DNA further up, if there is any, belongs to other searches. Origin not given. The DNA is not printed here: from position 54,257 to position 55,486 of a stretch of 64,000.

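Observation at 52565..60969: Translationally coupled seven-gene operon joining an Fbp-type ABC importer to a membrane-anchored beta-propeller and two large proteins of unknown function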

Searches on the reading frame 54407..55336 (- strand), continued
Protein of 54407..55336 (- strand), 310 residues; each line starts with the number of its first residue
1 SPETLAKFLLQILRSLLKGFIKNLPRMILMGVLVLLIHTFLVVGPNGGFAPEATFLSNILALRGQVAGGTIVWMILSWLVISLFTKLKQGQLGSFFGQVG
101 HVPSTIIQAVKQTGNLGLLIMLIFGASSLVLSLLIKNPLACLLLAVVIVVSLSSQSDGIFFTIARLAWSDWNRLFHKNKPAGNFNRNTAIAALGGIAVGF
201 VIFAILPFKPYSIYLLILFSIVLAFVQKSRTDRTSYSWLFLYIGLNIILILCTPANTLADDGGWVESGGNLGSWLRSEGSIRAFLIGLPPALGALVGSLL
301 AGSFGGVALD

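Call 75: search_protein_families(library=pfam, proteins=[L064:14019-15128:+, L019:6479-7279:+, L061:12051-13391:+, L036:9229-10353:+, L024:12507-13436:+, L058:5951-7006:+, L007:12053-12544:+, L042:10597-11259:+, L015:11461-11910:+], max_evalue=0.01)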
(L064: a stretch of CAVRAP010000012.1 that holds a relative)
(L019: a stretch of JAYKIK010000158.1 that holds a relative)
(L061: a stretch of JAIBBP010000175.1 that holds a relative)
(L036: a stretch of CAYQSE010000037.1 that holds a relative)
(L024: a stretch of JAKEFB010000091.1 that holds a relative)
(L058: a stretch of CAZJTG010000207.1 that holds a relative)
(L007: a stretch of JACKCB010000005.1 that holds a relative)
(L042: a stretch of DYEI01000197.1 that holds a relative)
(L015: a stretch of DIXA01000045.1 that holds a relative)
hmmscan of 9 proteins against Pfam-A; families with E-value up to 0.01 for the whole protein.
L064:14019-15128:+ (370 aa): 4 families
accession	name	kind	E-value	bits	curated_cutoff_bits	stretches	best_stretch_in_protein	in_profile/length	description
PF13240.11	Zn_Ribbon_1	-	0.00011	22.3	25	1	345-367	1-23/23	zinc-ribbon domain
PF12773.13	DZR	-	0.00058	20.4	27.3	1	344-364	25-45/45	Double zinc ribbon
PF13248.11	Zn_ribbon_3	-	0.0024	17.7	27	1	346-366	5-25/26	zinc-ribbon domain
PF24463.1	DUF7577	-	0.004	17.2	28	1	346-368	5-27/27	Domain of unknown function (DUF7577)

L019:6479-7279:+ (267 aa): 8 families
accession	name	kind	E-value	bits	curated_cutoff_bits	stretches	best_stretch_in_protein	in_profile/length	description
PF12773.13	DZR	-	8.6e-12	45.5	27.3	2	245-266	1-22/45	Double zinc ribbon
PF13240.11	Zn_Ribbon_1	-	3.3e-11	43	25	2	245-266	2-23/23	zinc-ribbon domain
PF17032.10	Zn_ribbon_15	-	4.7e-10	40.6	28.9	1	207-229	51-73/73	zinc-ribbon family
PF13248.11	Zn_ribbon_3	-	3e-07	30.1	27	1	245-264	5-24/26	zinc-ribbon domain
PF24460.1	DUF7575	-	2.8e-06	27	28.5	1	243-266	4-27/28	Domain of unknown function (DUF7575)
PF18912.6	DZR_2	-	1.4e-05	25.3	27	0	209-262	8-55/56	Double zinc ribbon domain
PF10571.15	UPF0547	-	0.0016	19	29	0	142-163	2-23/26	Uncharacterised protein family UPF0547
PF24463.1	DUF7577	-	0.002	18.1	28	0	243-266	3-26/27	Domain of unknown function (DUF7577)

L061:12051-13391:+ (447 aa): 2 families
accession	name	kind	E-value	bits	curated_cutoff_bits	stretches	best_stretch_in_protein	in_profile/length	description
PF00208.27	ELFV_dehydrog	-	4.7e-87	292.1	23.4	1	203-445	1-241/241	Glutamate/Leucine/Phenylalanine/Valine dehydrogenase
PF02812.23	ELFV_dehydrog_N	-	8e-51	171.6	25.3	1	57-184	1-128/129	Glu/Leu/Phe/Val dehydrogenase, dimerisation domain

L036:9229-10353:+ (375 aa): 0 families

L024:12507-13436:+ (310 aa): 1 family
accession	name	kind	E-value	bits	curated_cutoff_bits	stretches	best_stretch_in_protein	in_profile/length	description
PF03976.20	PPK2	-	5.8e-102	340.6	22.3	1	56-278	3-225/229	Polyphosphate kinase 2 (PPK2)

L058:5951-7006:+ (352 aa): 0 families

L007:12053-12544:+ (164 aa): 1 family
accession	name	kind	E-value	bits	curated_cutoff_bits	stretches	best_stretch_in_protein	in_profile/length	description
PF03551.20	PadR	-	2.9e-12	46.8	27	1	22-95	1-74/75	Transcriptional regulator PadR-like family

L042:10597-11259:+ (221 aa): 0 families

L015:11461-11910:+ (150 aa): 1 family
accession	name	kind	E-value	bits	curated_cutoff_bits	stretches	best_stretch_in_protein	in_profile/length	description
PF14237.11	GYF_2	-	2.8e-06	27.4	25.8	1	100-145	3-47/50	GYF domain 2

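Call 88: search_protein_families(library=pfam, proteins=[L023:3594-4160:+, L031:4468-5328:+], max_evalue=0.01)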
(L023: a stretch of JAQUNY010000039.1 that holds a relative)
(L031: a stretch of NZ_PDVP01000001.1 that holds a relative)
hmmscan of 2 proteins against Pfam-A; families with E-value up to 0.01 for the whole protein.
L023:3594-4160:+ (189 aa): 7 families
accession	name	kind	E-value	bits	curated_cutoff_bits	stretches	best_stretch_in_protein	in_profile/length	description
PF13240.11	Zn_Ribbon_1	-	1.9e-07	31.1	25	1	11-33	1-23/23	zinc-ribbon domain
PF13248.11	Zn_ribbon_3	-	3.2e-05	23.7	27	1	12-32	5-25/26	zinc-ribbon domain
PF12773.13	DZR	-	6.1e-05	23.5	27.3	1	9-33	12-34/45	Double zinc ribbon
PF14803.11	Zn_ribbon_Nudix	-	0.00046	20.5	25.6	0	24-35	1-12/34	Nudix N-terminal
PF13273.12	DUF4064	-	0.00083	20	32.1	0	95-138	42-85/102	Protein of unknown function (DUF4064)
PF24460.1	DUF7575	-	0.002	17.9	28.5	1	12-33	6-27/28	Domain of unknown function (DUF7575)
PF24463.1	DUF7577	-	0.0097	15.9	28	0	12-31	5-24/27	Domain of unknown function (DUF7577)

L031:4468-5328:+ (287 aa): 3 families
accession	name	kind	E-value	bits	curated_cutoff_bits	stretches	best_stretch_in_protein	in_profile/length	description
PF13240.11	Zn_Ribbon_1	-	0.00025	21.2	25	1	5-25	1-21/23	zinc-ribbon domain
PF13248.11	Zn_ribbon_3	-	0.00038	20.3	27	1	6-26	5-25/26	zinc-ribbon domain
PF12773.13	DZR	-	0.0011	19.5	27.3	1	6-26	1-21/45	Double zinc ribbon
